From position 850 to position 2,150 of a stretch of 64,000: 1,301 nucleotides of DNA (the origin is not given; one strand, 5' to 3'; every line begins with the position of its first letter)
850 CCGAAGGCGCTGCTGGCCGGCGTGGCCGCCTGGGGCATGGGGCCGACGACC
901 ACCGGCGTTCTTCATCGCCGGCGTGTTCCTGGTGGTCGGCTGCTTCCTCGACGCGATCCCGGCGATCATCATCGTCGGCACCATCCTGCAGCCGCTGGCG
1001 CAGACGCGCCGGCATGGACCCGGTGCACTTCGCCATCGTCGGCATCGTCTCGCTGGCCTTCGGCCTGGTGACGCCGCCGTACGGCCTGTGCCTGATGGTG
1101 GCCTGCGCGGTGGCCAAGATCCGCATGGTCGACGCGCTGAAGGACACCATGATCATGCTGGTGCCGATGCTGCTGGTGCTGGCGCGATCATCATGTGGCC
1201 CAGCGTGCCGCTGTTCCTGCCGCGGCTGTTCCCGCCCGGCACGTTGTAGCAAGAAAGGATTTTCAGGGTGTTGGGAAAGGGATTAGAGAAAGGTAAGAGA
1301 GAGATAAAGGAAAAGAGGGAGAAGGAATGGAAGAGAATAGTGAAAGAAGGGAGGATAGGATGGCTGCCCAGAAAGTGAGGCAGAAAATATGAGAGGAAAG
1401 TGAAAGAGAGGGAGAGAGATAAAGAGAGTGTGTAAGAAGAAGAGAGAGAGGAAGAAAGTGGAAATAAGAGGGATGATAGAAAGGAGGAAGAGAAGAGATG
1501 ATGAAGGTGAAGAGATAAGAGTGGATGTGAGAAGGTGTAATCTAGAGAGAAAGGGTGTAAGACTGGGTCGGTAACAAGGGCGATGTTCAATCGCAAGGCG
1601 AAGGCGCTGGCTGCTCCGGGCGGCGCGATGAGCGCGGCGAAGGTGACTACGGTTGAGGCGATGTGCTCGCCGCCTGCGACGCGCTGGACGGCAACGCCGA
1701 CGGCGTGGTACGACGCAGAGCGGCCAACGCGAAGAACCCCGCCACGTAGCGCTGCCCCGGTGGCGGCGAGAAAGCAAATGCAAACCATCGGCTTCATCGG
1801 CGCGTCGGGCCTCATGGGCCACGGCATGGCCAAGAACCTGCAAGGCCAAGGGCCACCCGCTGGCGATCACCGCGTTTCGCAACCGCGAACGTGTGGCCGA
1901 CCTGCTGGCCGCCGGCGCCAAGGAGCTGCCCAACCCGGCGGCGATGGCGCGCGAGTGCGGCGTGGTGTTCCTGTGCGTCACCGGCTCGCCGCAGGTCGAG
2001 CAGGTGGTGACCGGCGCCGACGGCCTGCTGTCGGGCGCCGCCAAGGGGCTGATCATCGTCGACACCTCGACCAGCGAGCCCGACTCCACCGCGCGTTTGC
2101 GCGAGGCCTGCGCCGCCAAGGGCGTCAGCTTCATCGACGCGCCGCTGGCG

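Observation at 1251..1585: A 330-bp purine-only low-GC tract sits between dctM and a dehydrogenase gene in a 70% GC genome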

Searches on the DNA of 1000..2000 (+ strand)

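Call 5: search_rna_families(source=window, start=1000, end=2000, threshold=evalue, max_evalue=10)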
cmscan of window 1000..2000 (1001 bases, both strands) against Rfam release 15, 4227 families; matches with E-value up to 10: 1.
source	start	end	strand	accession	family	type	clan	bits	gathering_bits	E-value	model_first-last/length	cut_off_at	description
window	1659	1738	-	RF02424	Bp2_287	Gene; sRNA;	-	13.1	70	2.7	49-134/174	no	Burkholderia sRNA Bp2_Cand287_SIPHT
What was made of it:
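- Tried and rejected: Rfam scan of 1000-2000 at E up to 10: nothing relevant (call 5).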

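Call 63: search_dna_similar(query=window:1243-1790:+, collection=plasmids, mode=distant, max_rows=8)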
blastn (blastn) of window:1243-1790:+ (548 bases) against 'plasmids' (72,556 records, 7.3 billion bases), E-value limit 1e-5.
Records with a match: 3; places in all: 3; records where one place covers at least 80% of the query: 0.
Best place of each record, by identity: 90-95% 1; 60-80% 2.
By first word of the organism name: Variovorax 2; Comamonadaceae 1.
By predicted mobility (MOB-suite, as given by PLSDB): non-mobilizable 3.
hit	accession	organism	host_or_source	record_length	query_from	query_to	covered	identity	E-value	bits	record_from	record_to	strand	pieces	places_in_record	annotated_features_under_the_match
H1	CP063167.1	Variovorax paradoxus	-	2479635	320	467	27%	74.5%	1e-15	92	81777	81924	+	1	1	tannase/feruloyl esterase family alpha/beta hydrolase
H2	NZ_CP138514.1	Variovorax paradoxus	Legume root,PacBio whole genome assembly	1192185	320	467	27%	72.0%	1e-9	73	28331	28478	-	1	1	none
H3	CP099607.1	Comamonadaceae bacterium OTU4NAUVB1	Arabidopsis thaliana,pure culture,leaf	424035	426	467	8%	92.9%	5e-7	64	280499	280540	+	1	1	tannase/feruloyl esterase family alpha/beta hydrolase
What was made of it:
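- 1264..1770 (+): Internal fragment (about aa 155-322 of a 520-550-aa protein) of a tannase/feruloyl-esterase family gene, without start or stop and with frameshifts. It is a pseudogene fragment inserted between the native ribosome-binding site and the dehydrogenase start codon. Annotated tannase genes on Variovorax replicons (call 63).
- On Tannase / feruloyl esterase family gene (PF07519): Annotated tannase genes lie under the plasmid hits (call 63).
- On Cloning vector / synthetic G-less cassette: No match of the tract in 72,556 plasmid records (call 63), though dedicated vector libraries were not available.
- Searching 72,556 plasmid records finds only tannase genes, and only for the right part (call 63).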

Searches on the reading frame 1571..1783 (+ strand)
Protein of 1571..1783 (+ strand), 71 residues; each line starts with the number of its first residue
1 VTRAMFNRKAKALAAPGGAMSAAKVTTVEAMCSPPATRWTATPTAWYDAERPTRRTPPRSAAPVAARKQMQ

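Call 20: search_protein_families(library=pfam, proteins=[window:1571-1783:+], max_evalue=10)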
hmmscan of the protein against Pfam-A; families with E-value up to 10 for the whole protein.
seq(71 aa): 1 family
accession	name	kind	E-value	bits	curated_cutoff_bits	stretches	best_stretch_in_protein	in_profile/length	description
PF23692.1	YmjE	-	1.8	9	27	1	30-43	13-26/54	YmjE-like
